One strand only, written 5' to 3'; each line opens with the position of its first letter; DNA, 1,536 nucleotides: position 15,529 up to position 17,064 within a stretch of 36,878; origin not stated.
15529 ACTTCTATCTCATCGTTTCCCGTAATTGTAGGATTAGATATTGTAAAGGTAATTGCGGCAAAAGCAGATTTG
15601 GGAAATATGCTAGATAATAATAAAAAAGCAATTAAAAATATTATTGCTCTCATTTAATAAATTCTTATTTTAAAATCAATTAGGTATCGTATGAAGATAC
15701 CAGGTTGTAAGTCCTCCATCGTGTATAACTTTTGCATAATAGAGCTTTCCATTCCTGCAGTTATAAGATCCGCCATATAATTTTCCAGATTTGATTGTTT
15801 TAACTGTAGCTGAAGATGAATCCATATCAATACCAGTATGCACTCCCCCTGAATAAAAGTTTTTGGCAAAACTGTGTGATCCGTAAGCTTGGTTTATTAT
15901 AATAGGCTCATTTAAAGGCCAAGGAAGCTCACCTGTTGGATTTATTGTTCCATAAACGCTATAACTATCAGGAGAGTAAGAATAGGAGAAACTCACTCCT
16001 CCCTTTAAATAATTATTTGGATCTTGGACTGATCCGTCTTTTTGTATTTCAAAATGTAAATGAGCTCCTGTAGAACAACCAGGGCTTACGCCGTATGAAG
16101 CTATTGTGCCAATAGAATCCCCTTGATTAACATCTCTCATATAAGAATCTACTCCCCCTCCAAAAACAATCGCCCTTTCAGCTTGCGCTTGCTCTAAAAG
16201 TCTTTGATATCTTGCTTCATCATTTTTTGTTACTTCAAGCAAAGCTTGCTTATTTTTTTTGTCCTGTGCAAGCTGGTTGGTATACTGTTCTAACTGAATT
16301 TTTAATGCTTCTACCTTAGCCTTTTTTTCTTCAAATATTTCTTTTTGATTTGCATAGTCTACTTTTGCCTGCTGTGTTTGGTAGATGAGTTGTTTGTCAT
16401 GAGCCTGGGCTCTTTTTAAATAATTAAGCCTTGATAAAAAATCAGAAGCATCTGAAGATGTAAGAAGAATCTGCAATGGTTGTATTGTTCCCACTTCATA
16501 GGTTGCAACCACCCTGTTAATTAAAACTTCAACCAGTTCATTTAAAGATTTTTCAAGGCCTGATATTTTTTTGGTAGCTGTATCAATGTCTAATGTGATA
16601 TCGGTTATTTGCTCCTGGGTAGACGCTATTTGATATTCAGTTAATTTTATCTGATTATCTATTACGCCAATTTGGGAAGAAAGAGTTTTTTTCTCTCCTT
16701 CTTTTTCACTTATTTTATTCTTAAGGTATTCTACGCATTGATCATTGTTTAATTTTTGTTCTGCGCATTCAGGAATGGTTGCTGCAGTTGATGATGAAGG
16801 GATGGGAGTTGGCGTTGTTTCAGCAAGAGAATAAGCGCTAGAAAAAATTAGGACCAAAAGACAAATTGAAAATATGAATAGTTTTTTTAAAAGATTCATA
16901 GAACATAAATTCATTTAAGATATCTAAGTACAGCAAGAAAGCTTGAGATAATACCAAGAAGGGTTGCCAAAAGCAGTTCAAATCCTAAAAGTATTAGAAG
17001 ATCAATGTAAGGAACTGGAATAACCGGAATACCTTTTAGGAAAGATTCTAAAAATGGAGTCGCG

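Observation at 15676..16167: Apparent circular permutation of the M23 (LytM) catalytic domain in the FtsEX-coupled peptidase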

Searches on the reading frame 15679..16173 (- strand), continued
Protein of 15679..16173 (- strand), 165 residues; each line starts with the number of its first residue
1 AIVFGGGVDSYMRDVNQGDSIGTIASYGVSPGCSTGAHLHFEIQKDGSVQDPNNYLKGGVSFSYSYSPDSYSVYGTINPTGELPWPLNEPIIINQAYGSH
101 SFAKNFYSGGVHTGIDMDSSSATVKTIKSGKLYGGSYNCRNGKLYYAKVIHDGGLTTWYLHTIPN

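Call 51: fold_search(model_id=the predicted structure, library=viral)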
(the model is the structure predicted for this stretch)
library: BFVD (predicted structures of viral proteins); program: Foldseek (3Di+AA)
matches with E <= 10: 240; with E <= 0.001: 1
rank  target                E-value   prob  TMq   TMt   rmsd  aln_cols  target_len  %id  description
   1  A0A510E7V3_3          5.5e-04  1.00  0.44  0.07   7.3       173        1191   16  (no name in the UniProt tables at hand)
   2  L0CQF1                1.5e-01  0.63  0.39  0.09   9.7       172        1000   14  Internal virion protein [Synechococcus phage P60]
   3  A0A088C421            2.7e-01  0.09  0.19  0.14  10.6       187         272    7  (no name in the UniProt tables at hand)
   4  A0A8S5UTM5            4.0e-01  0.47  0.22  0.19   8.7        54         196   18  Uncharacterized protein [Myoviridae sp. ctYA416]
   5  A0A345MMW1            4.0e-01  0.23  0.18  0.20   8.3        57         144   14  (no name in the UniProt tables at hand)
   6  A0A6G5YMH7            5.6e-01  0.08  0.20  0.12  11.4       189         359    5  (no name in the UniProt tables at hand)
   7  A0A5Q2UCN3            6.6e-01  0.01  0.12  0.05  19.7       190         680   12  (no name in the UniProt tables at hand)
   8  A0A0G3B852            7.0e-01  0.04  0.16  0.13  16.7       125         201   15  ORF1 (Fragment) [Lake Sinai virus 7]
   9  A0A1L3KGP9            7.4e-01  0.06  0.16  0.03  16.5       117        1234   14  (no name in the UniProt tables at hand)
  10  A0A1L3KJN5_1          8.2e-01  0.10  0.15  0.03  11.1        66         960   14  (no name in the UniProt tables at hand)
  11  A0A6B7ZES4            8.7e-01  0.60  0.18  0.18   1.1        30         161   10  Uncharacterized protein [Klebsiella phage N1M2]
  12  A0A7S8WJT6            9.2e-01  0.05  0.16  0.07  18.3       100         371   12  Chroparavirus methyltransferase domain-containing protein (Fragment) [Skokie tombus-like virus]
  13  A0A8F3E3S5            9.2e-01  0.03  0.16  0.05  19.5       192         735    8  Chroparavirus methyltransferase domain-containing protein [Dermatophagoides pteronyssinus virus 5]
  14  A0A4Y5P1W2            9.2e-01  0.02  0.12  0.05  17.1       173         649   10  Receptor binding protein [Pantoea phage vB_PagS_AAS21]
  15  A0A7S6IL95            9.2e-01  0.02  0.15  0.13  14.2       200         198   11  (no name in the UniProt tables at hand)
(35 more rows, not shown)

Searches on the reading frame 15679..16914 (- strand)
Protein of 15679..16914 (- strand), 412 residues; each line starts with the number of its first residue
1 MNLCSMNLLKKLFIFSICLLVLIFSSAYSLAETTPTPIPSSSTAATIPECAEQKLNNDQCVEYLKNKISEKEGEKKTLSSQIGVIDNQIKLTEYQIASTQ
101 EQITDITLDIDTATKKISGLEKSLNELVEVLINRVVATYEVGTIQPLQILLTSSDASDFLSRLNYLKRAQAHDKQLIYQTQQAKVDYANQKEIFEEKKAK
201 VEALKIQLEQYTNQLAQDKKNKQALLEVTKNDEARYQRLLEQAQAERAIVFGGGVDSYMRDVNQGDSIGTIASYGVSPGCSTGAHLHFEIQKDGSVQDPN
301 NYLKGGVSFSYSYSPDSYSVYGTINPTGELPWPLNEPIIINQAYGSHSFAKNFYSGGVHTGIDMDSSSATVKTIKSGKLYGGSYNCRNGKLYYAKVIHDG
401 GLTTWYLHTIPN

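Call 3: search_protein_families(library=pfam, proteins=[window:15679-16914:-], max_evalue=10)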
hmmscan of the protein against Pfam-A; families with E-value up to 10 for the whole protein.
window:15679-16914:- (412 aa): 10 families
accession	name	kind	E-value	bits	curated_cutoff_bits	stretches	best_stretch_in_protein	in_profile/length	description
PF01551.29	Peptidase_M23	-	1.2e-08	35.4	28.7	2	261-299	62-96/96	Peptidase family M23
PF24568.1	CC_PcsB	-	6.3e-06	26.4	27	1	117-185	1-70/75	Peptidoglycan hydrolase PcsB, coiled-coil domain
PF07888.16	CALCOCO1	-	0.0058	16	36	1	52-128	164-240/496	Calcium binding and coiled-coil domain (CALCOCO1) like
PF24627.1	PUMA_CC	-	0.059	13.8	30.1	1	62-126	4-68/74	PUMA coiled-coil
PF11932.13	DUF3450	-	0.088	12.5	32.6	1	49-131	20-102/241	Protein of unknown function (DUF3450)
PF07889.17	DUF1664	-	0.56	10.7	34.6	1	69-127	55-113/124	Protein of unknown function (DUF1664)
PF11559.13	ADIP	-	0.72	10.4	34.3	1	59-126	52-119/151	Afadin- and alpha -actinin-Binding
PF05010.19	TACC_C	-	2.7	8.1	29.9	2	169-244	66-141/201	Transforming acidic coiled-coil-containing protein (TACC), C-terminal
PF25450.1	Rab11-FIP3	-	5.7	7.7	31.9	1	58-118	53-113/125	Rab11-FIP3-like domain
PF18595.6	Nuf2_DHR10-like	-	5.9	7.4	28.4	1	61-105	59-103/117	Nuf2, DHR10-like domain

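Call 4: search_protein_families(library=ncbifam, proteins=[window:15679-16914:-], max_evalue=10)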
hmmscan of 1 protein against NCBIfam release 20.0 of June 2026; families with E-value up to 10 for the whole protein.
window:15679-16914:- (412 aa): 19 families
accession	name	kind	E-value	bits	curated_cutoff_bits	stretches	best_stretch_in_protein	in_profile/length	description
NF008644.1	PRK11637.1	equivalog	4.8e-06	25.8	270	1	66-237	18-189/385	murein hydrolase activator EnvC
NF053738.1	S2SprSpoIIQBc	equivalog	0.00029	20.6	250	1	261-307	183-227/232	stage II sporulation protein SpoIIQ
NF046048.1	NlpC_P60_DIP1281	equivalog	0.00094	18.1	517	1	42-246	15-221/587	DIP1281 family NlpC/P60 protein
NF052336.1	PdgHdaseHSB100310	equivalog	0.0025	17.2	500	2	261-333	110-183/316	peptidoglycan hydrolase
NF038218.1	IcmG_DotF_IVB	equivalog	0.0048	16.6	200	1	32-131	91-189/266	type IVB secretion system protein IcmG/DotF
NF006543.0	PRK09039.1-2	equivalog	0.019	14.8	305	2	44-131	81-168/350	peptidoglycan -binding protein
NF007508.0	PRK10106.1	equivalog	0.022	14.6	87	1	14-54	4-45/72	multiple antibiotic resistance protein MarB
NF045622.1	Npun_F5560_fam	hypoth_equivalog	0.037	14.1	125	1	66-130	40-104/156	Npun_F5560 family protein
NF047808.1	LIC11299_lipo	equivalog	0.069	13.3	170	1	174-230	41-96/119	LIC11299 family lipoprotein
TIGR02169.1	SMC_prok_A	equivalog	0.089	10.4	729.4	1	59-246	210-391/1165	chromosome segregation protein SMC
TIGR02168.1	SMC_prok_B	equivalog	0.22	9.2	567.35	1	62-244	228-410/1181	chromosome segregation protein SMC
NF042955.1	Ppl_antiphage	equivalog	0.37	8.6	1000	1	66-247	427-600/882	anti-phage protein Ppl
NF050009.1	TA_VapB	equivalog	0.48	11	60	1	47-92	8-51/65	type II toxin-antitoxin system VapB family antitoxin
NF052530.1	Heli_ShapePgp3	exception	0.64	9.1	300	1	262-303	227-264/270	peptidoglycan metallopeptidase Pgp3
NF041378.1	XopZ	subfamily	0.8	7.6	1300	1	51-241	174-375/1292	XopZ family type III secretion system effector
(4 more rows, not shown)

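Call 5: find_homologous_proteins(query=window:15679-16914:-, max_evalue=0.001)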
Query window:15679-16914:- (412 aa): 1060 proteins with E <= 0.001 among 6528 candidates; the best 120 are listed.
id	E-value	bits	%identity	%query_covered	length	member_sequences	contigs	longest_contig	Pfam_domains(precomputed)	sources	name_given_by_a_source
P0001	9.1e-271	915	100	100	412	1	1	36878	PF01551.30,PF24568.2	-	-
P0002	7.6e-225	764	85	99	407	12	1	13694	PF01551.30,PF24568.2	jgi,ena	-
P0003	6.5e-219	745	79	99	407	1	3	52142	PF01551.30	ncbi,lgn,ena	ncbi:MAG: hypothetical protein AAB532_00420 [Patescibacteria group bacterium]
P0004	6.4e-218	741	77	99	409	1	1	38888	PF01551.30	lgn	-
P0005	3.9e-205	699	76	99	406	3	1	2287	PF01551.30,PF24568.2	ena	-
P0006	7.1e-202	689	75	98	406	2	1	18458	PF01551.30,PF24568.2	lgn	-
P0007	1.5e-201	688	81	89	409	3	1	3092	PF01551.30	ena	-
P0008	1.7e-199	681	73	98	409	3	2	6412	PF01551.30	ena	-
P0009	1.0e-196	672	78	90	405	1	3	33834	PF01551.30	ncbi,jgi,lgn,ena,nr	ncbi:MAG: hypothetical protein COU25_01375 [Candidatus Levybacteria bacterium CG10_big_fil_rev_8_21_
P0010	2.4e-185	634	67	98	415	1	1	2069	PF01551.30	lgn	-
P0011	1.9e-183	628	72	89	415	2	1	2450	PF01551.30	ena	-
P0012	5.8e-182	623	70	98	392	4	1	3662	PF01551.30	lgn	-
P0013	2.4e-180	618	73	90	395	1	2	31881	PF01551.30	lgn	-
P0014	2.8e-173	595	66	98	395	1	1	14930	PF01551.30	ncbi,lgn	-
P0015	8.7e-171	586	69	91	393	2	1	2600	PF01551.30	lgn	-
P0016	3.9e-170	584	64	97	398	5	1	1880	PF01551.30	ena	-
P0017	2.4e-168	578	67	91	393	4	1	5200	PF01551.30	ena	-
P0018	4.2e-166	571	70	85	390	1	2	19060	PF01551.30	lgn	-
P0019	5.3e-166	571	67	89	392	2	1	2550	PF01551.30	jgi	-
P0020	1.6e-164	566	66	94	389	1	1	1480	PF01551.30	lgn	-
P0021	2.9e-163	562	64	91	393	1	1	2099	PF01551.30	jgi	-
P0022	2.5e-162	558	69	90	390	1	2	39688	PF01551.30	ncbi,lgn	-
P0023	4.1e-162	558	64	98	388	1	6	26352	PF01551.30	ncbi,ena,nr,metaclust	ncbi:MAG: hypothetical protein A3C22_01515 [Candidatus Levybacteria bacterium RIFCSPHIGHO2_02_FULL_3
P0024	5.7e-162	557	63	98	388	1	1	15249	PF01551.30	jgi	-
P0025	1.0e-161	556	63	98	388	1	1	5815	PF01551.30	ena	-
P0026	1.3e-161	556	64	98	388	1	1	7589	PF01551.30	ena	-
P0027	1.4e-161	556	63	98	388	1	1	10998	PF01551.30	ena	-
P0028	2.2e-161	555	64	98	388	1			PF01551.30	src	-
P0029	2.6e-161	555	63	98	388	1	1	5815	PF01551.30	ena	-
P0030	4.7e-161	554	68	85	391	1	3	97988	PF01551.30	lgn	-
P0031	5.6e-161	554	69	85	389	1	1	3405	PF01551.30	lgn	-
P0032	6.1e-161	554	63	98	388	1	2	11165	PF01551.30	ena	-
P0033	9.4e-161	553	63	98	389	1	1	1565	PF01551.30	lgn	-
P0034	3.2e-160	552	65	90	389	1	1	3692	PF01551.30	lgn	-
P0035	9.7e-160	550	61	97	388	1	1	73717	PF01551.30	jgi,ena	-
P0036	1.9e-159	549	68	85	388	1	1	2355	PF01551.30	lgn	-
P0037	6.8e-159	547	66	90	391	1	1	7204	PF01551.30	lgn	-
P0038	8.5e-159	547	61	98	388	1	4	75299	PF01551.30,PF24568.2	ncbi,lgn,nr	ncbi:MAG: hypothetical protein HYW62_04540 [Candidatus Levybacteria bacterium]|nr:hypothetical prote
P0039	2.6e-158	545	68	85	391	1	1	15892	PF01551.30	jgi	-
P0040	5.1e-158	544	68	85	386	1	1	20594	PF01551.30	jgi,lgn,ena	-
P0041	5.4e-158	544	65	90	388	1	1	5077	PF01551.30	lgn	-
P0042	9.4e-158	543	60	99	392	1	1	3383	PF01551.30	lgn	-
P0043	1.2e-157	543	65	91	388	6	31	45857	PF01551.30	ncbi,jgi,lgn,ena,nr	ncbi:MAG: hypothetical protein A3H17_02480 [Candidatus Levybacteria bacterium RIFCSPLOWO2_12_FULL_37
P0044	1.2e-157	543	61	98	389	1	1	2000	PF01551.30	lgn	-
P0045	1.2e-157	543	60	98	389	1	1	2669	PF01551.30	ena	-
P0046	1.3e-157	543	61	98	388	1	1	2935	PF01551.30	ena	-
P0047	1.5e-157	543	60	98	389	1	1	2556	PF01551.30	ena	-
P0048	1.6e-157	543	66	89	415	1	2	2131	PF01551.30,PF08614.17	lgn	-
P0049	1.8e-157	542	65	89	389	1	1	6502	PF01551.30,PF24568.2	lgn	-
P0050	3.4e-157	542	60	98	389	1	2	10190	PF01551.30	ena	-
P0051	3.6e-157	542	65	91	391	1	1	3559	PF01551.30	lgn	-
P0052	4.5e-157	541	66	88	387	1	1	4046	PF01551.30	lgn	-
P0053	6.3e-157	541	63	91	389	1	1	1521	PF01551.30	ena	-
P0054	1.1e-156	540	66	85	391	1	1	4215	PF01551.30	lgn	-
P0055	1.2e-156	540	60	98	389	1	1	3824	PF01551.30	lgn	-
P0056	1.8e-156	539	61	98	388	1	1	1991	PF01551.30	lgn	-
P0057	3.0e-156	538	60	98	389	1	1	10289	PF01551.30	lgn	-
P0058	3.5e-156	538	65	90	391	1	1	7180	PF01551.30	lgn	-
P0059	3.5e-156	538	63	98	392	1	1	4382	PF01551.30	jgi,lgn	jgi:peptidoglycan hydrolase CwlO-like protein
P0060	4.2e-156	538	62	98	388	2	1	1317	PF01551.30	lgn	-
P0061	4.2e-155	535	64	90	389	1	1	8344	PF01551.30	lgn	-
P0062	1.2e-154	533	60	98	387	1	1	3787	PF01551.30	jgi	-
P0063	4.3e-154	531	59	98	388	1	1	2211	PF01551.30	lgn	-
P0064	1.8e-153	529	59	98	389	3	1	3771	PF01551.30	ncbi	-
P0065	7.0e-153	527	59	98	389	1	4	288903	PF01551.30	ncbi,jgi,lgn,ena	-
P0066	7.4e-153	527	63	89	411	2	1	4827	PF01551.30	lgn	-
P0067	1.0e-152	527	66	85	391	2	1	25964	PF01551.30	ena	-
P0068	1.1e-152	527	60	98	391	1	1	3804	PF01551.30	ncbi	-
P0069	1.4e-152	526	60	98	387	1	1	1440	PF01551.30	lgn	-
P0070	4.4e-152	525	59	98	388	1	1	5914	PF01551.30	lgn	-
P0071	8.7e-152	524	59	98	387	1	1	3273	PF01551.30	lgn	-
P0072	1.1e-151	523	67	85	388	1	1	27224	PF01551.30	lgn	-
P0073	5.5e-151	521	62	89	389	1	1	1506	PF01551.30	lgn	-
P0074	6.6e-151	521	60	98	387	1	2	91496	PF01551.30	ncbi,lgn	-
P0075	6.5e-150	518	58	98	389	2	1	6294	PF01551.30,PF24568.2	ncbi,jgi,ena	-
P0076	3.3e-149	515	58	99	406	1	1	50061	PF01551.30,PF24568.2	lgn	-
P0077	6.5e-149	514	58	98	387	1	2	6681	PF01551.30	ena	-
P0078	3.1e-148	512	61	88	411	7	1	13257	PF01551.30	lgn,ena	-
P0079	1.3e-147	510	63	86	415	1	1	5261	PF01551.30,PF24568.2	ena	-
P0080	3.6e-147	509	59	100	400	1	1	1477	PF01551.30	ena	-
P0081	1.3e-145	503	59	98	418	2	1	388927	PF01551.30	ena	-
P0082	1.4e-145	503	61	85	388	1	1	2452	PF01551.30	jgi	jgi:peptidoglycan hydrolase CwlO-like protein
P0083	1.7e-145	503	55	99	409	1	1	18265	PF01551.30,PF24568.2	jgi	jgi:peptidoglycan hydrolase CwlO-like protein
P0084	1.8e-145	503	58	98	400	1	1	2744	PF01551.30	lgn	-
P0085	2.5e-145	503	58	100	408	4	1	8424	PF01551.30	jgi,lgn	-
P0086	2.3e-139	483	60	89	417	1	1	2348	PF01551.30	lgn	-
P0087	2.3e-137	476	57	92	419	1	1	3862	PF01551.30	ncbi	-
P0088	1.1e-136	474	54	99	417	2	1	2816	PF01551.30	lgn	-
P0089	4.6e-136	472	69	75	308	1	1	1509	PF01551.30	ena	-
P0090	1.5e-134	467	56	89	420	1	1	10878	PF01551.30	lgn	-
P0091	1.8e-134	467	54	95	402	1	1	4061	PF01551.30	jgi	-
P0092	3.7e-133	462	58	88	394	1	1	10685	PF01551.30,PF24568.2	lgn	-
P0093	1.4e-132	461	60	99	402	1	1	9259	PF01551.30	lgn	-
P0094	2.3e-132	460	60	90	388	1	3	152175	PF01551.30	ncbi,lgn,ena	-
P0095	2.4e-132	460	53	98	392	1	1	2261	PF01551.30,PF24568.2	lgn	-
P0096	1.4e-131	457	51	97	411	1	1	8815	PF01551.30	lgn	-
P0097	1.6e-131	457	53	98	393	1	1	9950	PF01551.30,PF24568.2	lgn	-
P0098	4.5e-131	456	55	90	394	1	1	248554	PF01551.30,PF24568.2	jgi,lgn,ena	-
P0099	5.1e-131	455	53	97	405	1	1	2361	PF01551.30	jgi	jgi:peptidoglycan hydrolase CwlO-like protein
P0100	2.1e-130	453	55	89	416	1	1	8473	PF01551.30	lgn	-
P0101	2.5e-130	453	53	98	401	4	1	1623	PF01551.30,PF24568.2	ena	-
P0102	3.5e-130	453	56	91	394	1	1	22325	PF01551.30,PF24568.2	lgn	-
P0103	1.4e-129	451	57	91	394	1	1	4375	PF01551.30,PF24568.2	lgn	-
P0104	1.4e-129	451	56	90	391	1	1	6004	PF01551.30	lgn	-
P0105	2.4e-129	450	51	95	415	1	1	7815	PF01551.30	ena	-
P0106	4.2e-129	449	53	92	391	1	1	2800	PF01551.30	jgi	jgi:peptidoglycan hydrolase CwlO-like protein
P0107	4.8e-129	449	54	90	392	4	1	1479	PF01551.30,PF24568.2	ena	-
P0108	5.7e-129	449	53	97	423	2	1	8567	PF01551.30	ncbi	-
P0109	1.1e-128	448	53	90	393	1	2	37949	PF01551.30,PF24568.2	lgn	-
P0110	1.5e-128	447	53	96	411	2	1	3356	PF01551.30,PF06008.20,PF24568.2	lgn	-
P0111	3.3e-128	446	53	96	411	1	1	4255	PF01551.30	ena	-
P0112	3.7e-128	446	57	89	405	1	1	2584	PF01551.30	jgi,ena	-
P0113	6.3e-128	445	58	86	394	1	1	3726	PF01551.30,PF24568.2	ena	-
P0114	8.4e-128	445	52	97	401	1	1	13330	PF01551.30,PF24568.2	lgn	-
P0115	1.0e-127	445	53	93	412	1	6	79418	PF01551.30,PF24568.2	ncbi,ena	ncbi:MAG: peptidoglycan DD-metalloendopeptidase family protein [Patescibacteria group bacterium]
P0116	1.6e-127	444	54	90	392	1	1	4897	PF01551.30,PF24568.2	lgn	-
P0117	5.8e-127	442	54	90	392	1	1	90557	PF01551.30,PF24568.2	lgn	-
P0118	6.8e-127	442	57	91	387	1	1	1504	PF01551.30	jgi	jgi:peptidoglycan hydrolase CwlO-like protein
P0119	7.3e-127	442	53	89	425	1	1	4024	PF01551.30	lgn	-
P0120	7.5e-127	442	53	97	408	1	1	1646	PF01551.30,PF24568.2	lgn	-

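Call 19: predict_structure(alignment_id=A1)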
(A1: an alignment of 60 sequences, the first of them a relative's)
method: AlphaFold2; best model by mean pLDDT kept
length: 412 residues; sequences in the alignment: 60
mean_pLDDT: 81.5   pTM: 0.44
mean pLDDT of the five models: 81.5, 81.1, 79.1, 77.5, 76.5
residues with pLDDT >= 90: 168; 70-90: 174; 50-70: 42; < 50: 28
segments of 3 or more residues with pLDDT < 50: 1-4, 28-41, 141-143, 247-253
pLDDT, mean of each block of 10 residues (from residue 1): 57 83 63 41 64 79 78 74 88 93 91 79 77 68 59 80 77 78 80 89 95 93 79 64 50 66 97 80 90 93 96 97 97 97 96 88 94 97 83 93 95 87
secondary structure, 60 per line:
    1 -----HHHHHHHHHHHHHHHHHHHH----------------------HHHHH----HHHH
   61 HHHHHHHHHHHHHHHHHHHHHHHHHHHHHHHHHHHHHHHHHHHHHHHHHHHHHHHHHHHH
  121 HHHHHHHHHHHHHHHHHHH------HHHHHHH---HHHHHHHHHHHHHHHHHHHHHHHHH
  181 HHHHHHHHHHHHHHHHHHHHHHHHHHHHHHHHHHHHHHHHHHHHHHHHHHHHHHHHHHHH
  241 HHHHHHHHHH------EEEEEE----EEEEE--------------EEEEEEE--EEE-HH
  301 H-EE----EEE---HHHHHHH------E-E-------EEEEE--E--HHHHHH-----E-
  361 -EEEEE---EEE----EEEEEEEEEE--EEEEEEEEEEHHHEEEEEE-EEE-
elements in order: H6-25 H48-52 H57-139 H146-152 H156-250 E257-262 E267-271 E286-292 E295-297 E309-311 H315-321 E338-342 H348-353 E362-366 E370-372 E377-386 E389-398 E402-407 E409-411

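Call 22: fold_search(model_id=the predicted structure, library=pdb)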
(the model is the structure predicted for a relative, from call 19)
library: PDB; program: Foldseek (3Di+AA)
matches with E <= 10: 559; with E <= 0.001: 0
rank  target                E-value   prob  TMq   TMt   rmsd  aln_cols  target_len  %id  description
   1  7tva_A                4.2e-03  0.84  0.22  0.17  28.3       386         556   13  Stat5a Core in complex with AK2292 (released 2023-02-15)
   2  8tzl_E                7.2e-03  0.99  0.36  0.42  20.8       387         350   10  Cryo-EM structure of Vibrio cholerae FtsE/FtsX/EnvC complex, full-length (released 2023-12-20)
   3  7uc7                  1.1e-02  0.69  0.21  0.16  29.0       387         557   13  Stat5a Core in complex with Compound 17 (released 2023-02-15)
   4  5nnv_C                1.2e-02  0.96  0.20  0.32  15.0       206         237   15  Structure of a Bacillus subtilis Smc coiled coil middle fragment (released 2017-06-21)
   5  7ubt                  1.4e-02  0.60  0.20  0.15  28.6       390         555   12  Stat5a Core in complex with Compound 18 (released 2023-02-15)
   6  6tpi_A                2.1e-02  0.90  0.30  0.32  25.1       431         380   14  EnvC bound to the FtsX periplasmic domain (released 2020-11-04)
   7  5nnv_B                2.6e-02  0.97  0.22  0.38  10.9       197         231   17  Structure of a Bacillus subtilis Smc coiled coil middle fragment (released 2017-06-21)
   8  7tvb                  2.8e-02  0.57  0.22  0.17  29.0       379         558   12  Stat5A Core in Complex with AK305 (released 2023-02-15)
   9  7uc6                  3.6e-02  0.47  0.21  0.16  28.2       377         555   12  Stat5a Core in complex with Compound 12 (released 2023-02-15)
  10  6ewy                  4.8e-02  1.00  0.39  0.73   4.2       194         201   11  RipA Peptidoglycan hydrolase (Rv1477, Mycobacterium tuberculosis) N-terminal domain (released 2018-05-02)
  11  3g6b_A                4.8e-02  0.99  0.32  0.52   6.0       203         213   10  Crystal structure of a Soluble Chemoreceptor from Thermotoga maritima Asn217Ile mutant (released 2009-07-28)
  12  5nnv_D                4.8e-02  0.97  0.29  0.42   6.4       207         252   16  Structure of a Bacillus subtilis Smc coiled coil middle fragment (released 2017-06-21)
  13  5xg2                  5.4e-02  0.99  0.27  0.42  11.6       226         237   13  Crystal structure of a coiled-coil segment (residues 345-468 and 694-814) of Pyrococcus yayanosii Smc (released 2017-06-07)
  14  8i4v_B                9.1e-02  1.00  0.36  0.56   3.9       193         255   16  Cryo-EM structure of 5-subunit Smc5/6 arm region (released 2024-06-26)
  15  3g67_A                1.0e-01  0.98  0.32  0.54   6.2       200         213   10  Crystal Structure of a Soluble Chemoreceptor from Thermotoga maritima (released 2009-07-28)
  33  4cgk_A                2.5e-01  0.63  0.19  0.22  24.8       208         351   16  Crystal structure of the essential protein PcsB from Streptococcus pneumoniae (released 2014-05-21)
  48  4cgk_B                4.0e-01  0.57  0.22  0.25  25.6       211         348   17  Crystal structure of the essential protein PcsB from Streptococcus pneumoniae (released 2014-05-21)
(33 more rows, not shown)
